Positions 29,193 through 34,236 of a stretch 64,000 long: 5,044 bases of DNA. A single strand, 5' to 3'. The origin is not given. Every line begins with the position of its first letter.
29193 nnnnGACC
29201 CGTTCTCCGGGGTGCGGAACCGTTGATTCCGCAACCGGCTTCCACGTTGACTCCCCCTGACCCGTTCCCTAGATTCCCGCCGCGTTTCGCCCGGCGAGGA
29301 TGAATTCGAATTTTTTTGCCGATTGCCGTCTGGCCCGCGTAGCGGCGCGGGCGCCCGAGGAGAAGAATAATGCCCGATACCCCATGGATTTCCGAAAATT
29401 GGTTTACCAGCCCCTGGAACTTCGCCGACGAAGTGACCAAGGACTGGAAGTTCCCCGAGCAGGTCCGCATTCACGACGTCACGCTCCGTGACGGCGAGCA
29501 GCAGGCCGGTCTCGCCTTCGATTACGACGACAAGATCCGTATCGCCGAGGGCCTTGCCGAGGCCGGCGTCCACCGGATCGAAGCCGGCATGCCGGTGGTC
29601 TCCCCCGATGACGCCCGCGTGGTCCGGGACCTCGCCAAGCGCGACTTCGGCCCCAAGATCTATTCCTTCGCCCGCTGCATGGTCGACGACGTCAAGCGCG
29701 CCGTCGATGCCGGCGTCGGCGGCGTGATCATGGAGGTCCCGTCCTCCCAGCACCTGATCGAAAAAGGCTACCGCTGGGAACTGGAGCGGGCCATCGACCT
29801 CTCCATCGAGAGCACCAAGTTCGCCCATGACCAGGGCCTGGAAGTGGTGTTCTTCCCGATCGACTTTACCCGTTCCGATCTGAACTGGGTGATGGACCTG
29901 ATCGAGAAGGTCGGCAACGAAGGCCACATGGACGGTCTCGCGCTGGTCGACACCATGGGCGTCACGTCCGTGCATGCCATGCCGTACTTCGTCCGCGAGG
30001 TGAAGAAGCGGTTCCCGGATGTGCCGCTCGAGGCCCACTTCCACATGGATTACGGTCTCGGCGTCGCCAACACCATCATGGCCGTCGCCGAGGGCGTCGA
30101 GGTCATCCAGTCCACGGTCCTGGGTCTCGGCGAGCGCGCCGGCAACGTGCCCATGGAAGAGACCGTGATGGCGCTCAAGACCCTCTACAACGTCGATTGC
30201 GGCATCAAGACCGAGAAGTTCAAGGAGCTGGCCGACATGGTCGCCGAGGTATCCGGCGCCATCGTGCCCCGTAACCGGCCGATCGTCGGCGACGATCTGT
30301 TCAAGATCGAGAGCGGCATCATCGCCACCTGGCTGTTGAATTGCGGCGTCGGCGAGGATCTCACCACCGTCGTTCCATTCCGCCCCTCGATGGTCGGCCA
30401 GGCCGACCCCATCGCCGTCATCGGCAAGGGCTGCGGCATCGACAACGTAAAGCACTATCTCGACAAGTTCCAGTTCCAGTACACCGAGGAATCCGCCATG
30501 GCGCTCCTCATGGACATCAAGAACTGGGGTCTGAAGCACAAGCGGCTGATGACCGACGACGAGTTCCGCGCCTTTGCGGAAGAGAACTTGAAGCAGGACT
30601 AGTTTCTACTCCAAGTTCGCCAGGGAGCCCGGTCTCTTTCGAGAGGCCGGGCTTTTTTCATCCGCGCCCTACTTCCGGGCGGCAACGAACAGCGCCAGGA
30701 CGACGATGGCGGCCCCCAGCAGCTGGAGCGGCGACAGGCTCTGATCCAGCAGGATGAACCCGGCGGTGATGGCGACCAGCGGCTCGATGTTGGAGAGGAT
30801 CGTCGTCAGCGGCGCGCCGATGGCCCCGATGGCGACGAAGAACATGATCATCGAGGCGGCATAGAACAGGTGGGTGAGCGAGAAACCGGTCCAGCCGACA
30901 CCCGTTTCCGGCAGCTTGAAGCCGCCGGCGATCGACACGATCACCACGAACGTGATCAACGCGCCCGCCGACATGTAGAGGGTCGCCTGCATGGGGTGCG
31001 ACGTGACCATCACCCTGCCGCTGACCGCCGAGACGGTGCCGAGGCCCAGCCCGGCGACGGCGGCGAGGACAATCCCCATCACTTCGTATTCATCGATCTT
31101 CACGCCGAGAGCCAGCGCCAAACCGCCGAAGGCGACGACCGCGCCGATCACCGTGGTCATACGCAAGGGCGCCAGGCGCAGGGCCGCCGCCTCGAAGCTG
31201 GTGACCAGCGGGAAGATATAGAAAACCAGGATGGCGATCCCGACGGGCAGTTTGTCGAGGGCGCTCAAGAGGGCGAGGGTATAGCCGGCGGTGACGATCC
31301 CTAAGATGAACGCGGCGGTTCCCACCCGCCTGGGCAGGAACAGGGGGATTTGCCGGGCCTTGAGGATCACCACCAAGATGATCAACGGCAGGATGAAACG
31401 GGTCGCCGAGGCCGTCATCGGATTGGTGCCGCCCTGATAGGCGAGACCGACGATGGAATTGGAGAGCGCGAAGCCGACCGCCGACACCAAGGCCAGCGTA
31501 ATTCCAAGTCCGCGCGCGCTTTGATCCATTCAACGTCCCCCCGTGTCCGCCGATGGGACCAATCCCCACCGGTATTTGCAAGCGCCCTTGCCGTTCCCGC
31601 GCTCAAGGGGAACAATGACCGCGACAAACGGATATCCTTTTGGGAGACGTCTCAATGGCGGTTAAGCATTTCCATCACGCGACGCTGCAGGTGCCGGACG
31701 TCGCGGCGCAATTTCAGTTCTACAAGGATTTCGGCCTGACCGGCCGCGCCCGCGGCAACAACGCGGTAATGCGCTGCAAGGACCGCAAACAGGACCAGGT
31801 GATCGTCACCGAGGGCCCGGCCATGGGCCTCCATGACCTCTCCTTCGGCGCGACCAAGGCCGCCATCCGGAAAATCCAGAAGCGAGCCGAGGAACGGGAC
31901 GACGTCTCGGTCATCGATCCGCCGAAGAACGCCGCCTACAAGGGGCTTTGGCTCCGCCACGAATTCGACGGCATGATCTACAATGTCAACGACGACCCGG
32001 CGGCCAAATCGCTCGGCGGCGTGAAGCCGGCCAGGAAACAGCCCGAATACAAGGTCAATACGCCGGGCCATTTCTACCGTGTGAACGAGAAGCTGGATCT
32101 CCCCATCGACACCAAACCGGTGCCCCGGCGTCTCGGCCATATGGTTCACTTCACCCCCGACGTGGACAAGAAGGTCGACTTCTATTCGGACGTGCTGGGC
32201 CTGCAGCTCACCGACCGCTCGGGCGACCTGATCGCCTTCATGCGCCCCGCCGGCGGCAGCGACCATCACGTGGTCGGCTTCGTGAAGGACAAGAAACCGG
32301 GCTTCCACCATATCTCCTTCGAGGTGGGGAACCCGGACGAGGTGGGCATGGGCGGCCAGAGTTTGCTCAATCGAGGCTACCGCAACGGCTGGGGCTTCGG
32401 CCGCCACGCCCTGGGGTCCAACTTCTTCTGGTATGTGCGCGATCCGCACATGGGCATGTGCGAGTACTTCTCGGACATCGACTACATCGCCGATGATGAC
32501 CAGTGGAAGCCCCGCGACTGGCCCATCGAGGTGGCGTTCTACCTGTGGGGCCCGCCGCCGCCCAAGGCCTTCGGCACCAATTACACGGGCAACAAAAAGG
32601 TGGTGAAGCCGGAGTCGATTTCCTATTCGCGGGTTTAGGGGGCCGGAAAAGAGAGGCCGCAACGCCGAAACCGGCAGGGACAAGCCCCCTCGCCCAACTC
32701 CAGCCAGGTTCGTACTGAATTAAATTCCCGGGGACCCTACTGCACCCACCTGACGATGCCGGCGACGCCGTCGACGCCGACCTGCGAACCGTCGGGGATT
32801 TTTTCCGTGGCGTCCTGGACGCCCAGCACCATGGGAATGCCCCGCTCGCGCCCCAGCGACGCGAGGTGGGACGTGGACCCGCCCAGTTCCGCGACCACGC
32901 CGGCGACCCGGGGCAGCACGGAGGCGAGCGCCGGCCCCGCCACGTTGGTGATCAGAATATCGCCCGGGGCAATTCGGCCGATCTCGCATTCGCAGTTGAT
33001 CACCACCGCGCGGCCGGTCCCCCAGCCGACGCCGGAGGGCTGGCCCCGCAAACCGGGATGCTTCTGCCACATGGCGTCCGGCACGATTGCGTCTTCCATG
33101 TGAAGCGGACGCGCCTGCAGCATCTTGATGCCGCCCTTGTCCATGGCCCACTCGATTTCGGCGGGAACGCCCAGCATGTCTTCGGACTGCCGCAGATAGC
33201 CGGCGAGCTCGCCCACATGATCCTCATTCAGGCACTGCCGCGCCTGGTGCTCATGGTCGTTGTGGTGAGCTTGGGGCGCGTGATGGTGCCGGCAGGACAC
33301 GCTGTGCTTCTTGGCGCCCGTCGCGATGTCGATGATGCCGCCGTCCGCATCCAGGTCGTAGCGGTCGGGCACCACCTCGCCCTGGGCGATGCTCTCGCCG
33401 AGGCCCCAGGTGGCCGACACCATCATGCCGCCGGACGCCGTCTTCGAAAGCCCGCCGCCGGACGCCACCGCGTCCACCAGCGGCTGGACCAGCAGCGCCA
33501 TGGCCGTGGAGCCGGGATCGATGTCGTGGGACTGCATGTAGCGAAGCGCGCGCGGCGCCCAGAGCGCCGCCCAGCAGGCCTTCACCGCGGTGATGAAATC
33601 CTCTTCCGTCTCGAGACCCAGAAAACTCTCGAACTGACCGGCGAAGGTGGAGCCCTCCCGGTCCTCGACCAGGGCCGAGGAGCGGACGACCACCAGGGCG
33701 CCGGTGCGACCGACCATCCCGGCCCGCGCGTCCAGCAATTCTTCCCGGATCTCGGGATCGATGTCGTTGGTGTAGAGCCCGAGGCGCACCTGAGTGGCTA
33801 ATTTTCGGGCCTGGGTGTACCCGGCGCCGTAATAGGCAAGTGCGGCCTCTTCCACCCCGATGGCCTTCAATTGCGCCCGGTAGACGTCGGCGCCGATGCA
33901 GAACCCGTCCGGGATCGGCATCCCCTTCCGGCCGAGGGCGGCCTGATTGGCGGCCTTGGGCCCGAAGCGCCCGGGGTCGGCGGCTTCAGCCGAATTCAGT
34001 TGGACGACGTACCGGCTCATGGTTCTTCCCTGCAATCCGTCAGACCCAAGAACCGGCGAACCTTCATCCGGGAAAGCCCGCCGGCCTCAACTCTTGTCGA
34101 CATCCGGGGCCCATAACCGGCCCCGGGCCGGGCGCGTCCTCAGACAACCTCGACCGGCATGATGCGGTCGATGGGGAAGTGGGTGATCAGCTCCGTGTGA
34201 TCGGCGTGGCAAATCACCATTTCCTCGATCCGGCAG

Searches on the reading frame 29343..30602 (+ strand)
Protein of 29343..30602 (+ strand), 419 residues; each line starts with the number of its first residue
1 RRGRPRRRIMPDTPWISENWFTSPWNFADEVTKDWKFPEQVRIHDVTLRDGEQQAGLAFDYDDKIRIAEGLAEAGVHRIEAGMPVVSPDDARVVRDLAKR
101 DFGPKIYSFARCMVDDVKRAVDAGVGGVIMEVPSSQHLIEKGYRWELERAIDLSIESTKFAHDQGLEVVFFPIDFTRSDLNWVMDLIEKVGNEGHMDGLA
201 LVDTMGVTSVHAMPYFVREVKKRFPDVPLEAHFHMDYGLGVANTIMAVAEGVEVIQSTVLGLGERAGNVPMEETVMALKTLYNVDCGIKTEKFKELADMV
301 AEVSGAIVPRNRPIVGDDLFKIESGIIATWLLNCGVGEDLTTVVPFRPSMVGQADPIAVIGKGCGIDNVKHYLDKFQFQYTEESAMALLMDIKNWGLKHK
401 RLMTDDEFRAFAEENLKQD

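Call 8: search_protein_families(library=pfam, proteins=[window:29343-30602:+])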
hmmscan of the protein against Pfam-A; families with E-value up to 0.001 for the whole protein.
window:29343-30602:+ (419 aa): 2 families
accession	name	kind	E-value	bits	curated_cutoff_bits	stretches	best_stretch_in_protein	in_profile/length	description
PF00682.25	HMGL-like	-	1.6e-64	218.2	29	1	41-300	2-260/260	HMGL-like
PF22617.1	HCS_D2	-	0.00066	20.4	27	0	314-396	1-78/82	Homocitrate synthase post-HMGL domain-like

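Call 29: search_protein_families(library=ncbifam, proteins=[window:29343-30602:+], max_evalue=1e-10)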
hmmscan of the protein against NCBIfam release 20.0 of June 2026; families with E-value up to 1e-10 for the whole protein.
window:29343-30602:+ (419 aa): 19 families
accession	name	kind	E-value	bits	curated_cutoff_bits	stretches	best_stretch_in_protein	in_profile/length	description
NF002085.0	PRK00915.1-2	subfamily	7.5e-88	295.5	517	1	31-416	4-380/504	2-isopropylmalate synthase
TIGR02090.1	LEU1_arch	subfamily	2.8e-83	280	484.75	1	41-409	1-360/363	isopropylmalate/citramalate/homocitrate synthases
TIGR02660.1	nifV_homocitr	equivalog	8.3e-81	272.1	462.9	1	41-411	2-364/365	homocitrate synthase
TIGR02146.1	LysS_fung_arch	equivalog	2.9e-67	227.4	413.55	1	43-393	1-343/344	homocitrate synthase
NF041069.1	IPMS_Sufob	equivalog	1.1e-66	225.7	600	1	41-416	1-369/371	isopropylmalate synthase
NF002086.0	PRK00915.1-3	equivalog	1.2e-62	212.1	532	1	38-417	4-386/516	2-isopropylmalate synthase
NF002088.0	PRK00915.1-5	equivalog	1.4e-56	192.1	697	1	40-414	3-380/514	2-isopropylmalate synthase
NF002087.0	PRK00915.1-4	equivalog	2.7e-56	191.1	729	1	39-413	5-383/516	2-isopropylmalate synthase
TIGR00973.1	leuA_bact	equivalog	2.5e-55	187.9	598.7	1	40-418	1-382/494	2-isopropylmalate synthase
NF002084.0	PRK00915.1-1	equivalog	1.3e-43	149.3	748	1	39-379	3-347/523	2-isopropylmalate synthase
TIGR00977.1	citramal_synth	equivalog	2.9e-39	134.8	450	1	41-385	2-353/526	citramalate synthase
NF042433.1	CitmalDyn_Leptosp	equivalog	2.2e-35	122.2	950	1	40-328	7-303/514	(R)-citramalate synthase CimA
NF042434.1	IPMS_Lepto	equivalog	7.6e-25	87.6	500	1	39-394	4-368/374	2-isopropylmalate synthase LeuA2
NF006049.0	PRK08195.1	subfamily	5.8e-22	78.2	229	1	152-301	119-267/344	4-hyroxy-2-oxovalerate/4-hydroxy-2-oxopentanoic acid aldolase,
NF004283.0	PRK05692.1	subfamily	4.4e-19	68.7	246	1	36-305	2-285/300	hydroxymethylglutaryl-CoA lyase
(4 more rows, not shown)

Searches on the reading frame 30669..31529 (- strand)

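Call 8: search_protein_families(library=pfam, proteins=[window:30669-31529:-])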
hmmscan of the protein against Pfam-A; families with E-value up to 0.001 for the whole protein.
window:30669-31529:- (286 aa): 1 family
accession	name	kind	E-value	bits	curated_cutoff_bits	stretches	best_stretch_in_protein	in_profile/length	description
PF00892.27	EamA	-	2.3e-20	73.7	28.2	2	8-140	2-133/135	EamA-like transporter family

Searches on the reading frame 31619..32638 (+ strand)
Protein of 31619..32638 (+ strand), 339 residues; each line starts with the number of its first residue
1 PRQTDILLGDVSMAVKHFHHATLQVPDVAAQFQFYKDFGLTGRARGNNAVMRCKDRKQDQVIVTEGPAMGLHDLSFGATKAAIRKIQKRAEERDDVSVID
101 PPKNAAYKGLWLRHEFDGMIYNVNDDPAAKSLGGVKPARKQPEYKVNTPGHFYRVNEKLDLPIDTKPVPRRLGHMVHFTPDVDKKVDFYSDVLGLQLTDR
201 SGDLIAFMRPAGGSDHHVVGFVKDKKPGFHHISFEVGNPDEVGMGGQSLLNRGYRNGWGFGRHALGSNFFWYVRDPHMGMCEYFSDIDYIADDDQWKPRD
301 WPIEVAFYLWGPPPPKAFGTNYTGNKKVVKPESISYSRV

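Call 25: search_protein_families(library=pfam, proteins=[window:31619-32638:+])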
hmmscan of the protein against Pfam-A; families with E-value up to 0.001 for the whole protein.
window:31619-32638:+ (339 aa): 3 families
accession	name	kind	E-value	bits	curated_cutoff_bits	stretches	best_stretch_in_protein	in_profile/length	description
PF00903.31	Glyoxalase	-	6.8e-15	56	20.6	1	171-277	1-115/121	Glyoxalase/Bleomycin resistance protein/Dioxygenase superfamily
PF22677.2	Ble-like_N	-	1e-05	25.6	24.5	0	178-199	8-29/41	Bleomycin resistance protein-like N-terminal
PF13669.12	Glyoxalase_4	-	4.7e-05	24.1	27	0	179-254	7-91/109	Glyoxalase/Bleomycin resistance protein/Dioxygenase superfamily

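Call 29: search_protein_families(library=ncbifam, proteins=[window:31619-32638:+], max_evalue=1e-10)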
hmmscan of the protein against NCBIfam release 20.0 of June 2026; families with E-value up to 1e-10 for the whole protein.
window:31619-32638:+ (339 aa): 3 families
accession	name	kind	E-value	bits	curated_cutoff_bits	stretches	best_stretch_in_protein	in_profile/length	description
TIGR02295.1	HpaD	equivalog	7.1e-22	77.9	321.4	1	166-313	134-288/298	3,4-dihydroxyphenylacetate 2,3-dioxygenase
TIGR03211.1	catechol_2_3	equivalog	1.5e-18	67.2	320.2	1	170-303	144-280/303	catechol 2,3-dioxygenase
TIGR03213.1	23dbph12diox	equivalog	4.8e-11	42.6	366.45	0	172-284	143-262/287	biphenyl-2,3-diol 1,2-dioxygenase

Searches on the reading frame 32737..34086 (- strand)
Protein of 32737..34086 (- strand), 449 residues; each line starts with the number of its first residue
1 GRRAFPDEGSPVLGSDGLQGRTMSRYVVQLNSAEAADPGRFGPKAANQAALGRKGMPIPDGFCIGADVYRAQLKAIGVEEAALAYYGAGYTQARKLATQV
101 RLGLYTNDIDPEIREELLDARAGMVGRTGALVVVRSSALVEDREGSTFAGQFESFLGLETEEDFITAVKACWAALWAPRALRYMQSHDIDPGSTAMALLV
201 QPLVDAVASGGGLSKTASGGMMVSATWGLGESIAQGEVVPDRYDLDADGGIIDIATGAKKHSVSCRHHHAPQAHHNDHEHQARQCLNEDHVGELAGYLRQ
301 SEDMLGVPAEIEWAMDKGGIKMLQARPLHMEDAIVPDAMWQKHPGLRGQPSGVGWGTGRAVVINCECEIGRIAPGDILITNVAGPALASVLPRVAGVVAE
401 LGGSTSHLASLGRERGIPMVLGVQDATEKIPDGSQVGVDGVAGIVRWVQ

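Call 25: search_protein_families(library=pfam, proteins=[window:32737-34086:-])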
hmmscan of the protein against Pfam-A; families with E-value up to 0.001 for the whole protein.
window:32737-34086:- (449 aa): 2 families
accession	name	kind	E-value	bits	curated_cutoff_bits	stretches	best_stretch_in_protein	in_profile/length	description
PF01326.24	PPDK_N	-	1.2e-57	196.2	27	1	41-332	4-313/328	Pyruvate phosphate dikinase, AMP/ATP-binding domain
PF00391.29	PEP-utilizers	-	3.7e-18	65.3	23.1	1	373-443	2-72/72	PEP-utilising enzyme, mobile domain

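Call 29: search_protein_families(library=ncbifam, proteins=[window:32737-34086:-], max_evalue=1e-10)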
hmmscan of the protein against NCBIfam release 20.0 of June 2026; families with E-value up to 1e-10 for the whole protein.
window:32737-34086:- (449 aa): 20 families
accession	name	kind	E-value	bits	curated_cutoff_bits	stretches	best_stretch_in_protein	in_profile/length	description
NF005057.0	PRK06464.1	equivalog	7.4e-71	239.3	598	1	23-445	3-460/798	phosphoenolpyruvate synthase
TIGR01418.1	PEP_synth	equivalog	5.1e-69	233.4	739.75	1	41-445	16-456/784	pyruvate, water dikinase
NF041857.1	RIF_Ptrans_rph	equivalog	2.7e-60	204.7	999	2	25-328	1-310/864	rifamycin-inactivating phosphotransferase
NF004877.0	PRK06241.1-2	subfamily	5.9e-59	200.2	866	2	23-328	1-312/869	phosphoenolpyruvate synthase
NF004881.0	PRK06241.2-2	equivalog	1.1e-58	199.3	883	2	28-329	6-311/898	phosphoenolpyruvate synthase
NF004878.0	PRK06241.1-3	subfamily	2.5e-58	197.9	945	2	23-328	1-311/891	phosphoenolpyruvate synthase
NF052631.1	prodigiosin_PigC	equivalog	3.2e-57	194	1300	1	26-332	1-301/883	prodigiosin ligase PigC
NF052632.1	undecylprod_RedH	equivalog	3e-52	177.7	1350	1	26-334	2-299/880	undecylprodigiosin ligase RedH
NF004879.0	PRK06241.1-4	equivalog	1.2e-46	159.3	976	2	23-329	1-313/868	phosphoenolpyruvate synthase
NF000283.1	RPH_KJ151292.1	equivalog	4.1e-37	127.8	1700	1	24-329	3-314/865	rifamycin-inactivating phosphotransferase Rph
NF004880.0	PRK06241.2-1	equivalog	5.5e-37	127.1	972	2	25-327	2-279/837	phosphoenolpyruvate synthase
NF004883.0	PRK06241.2-4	equivalog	1.4e-34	119.4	1063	1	31-328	22-327/928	phosphoenolpyruvate synthase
NF004882.0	PRK06241.2-3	equivalog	2.2e-27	95.5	850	1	41-211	12-179/827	phosphoenolpyruvate synthase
NF006153.0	PRK08296.1-5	subfamily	3.3e-19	68.7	578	1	344-448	502-606/608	hypothetical protein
NF006151.0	PRK08296.1-3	equivalog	3.5e-15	55.5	693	1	346-446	501-601/604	hypothetical protein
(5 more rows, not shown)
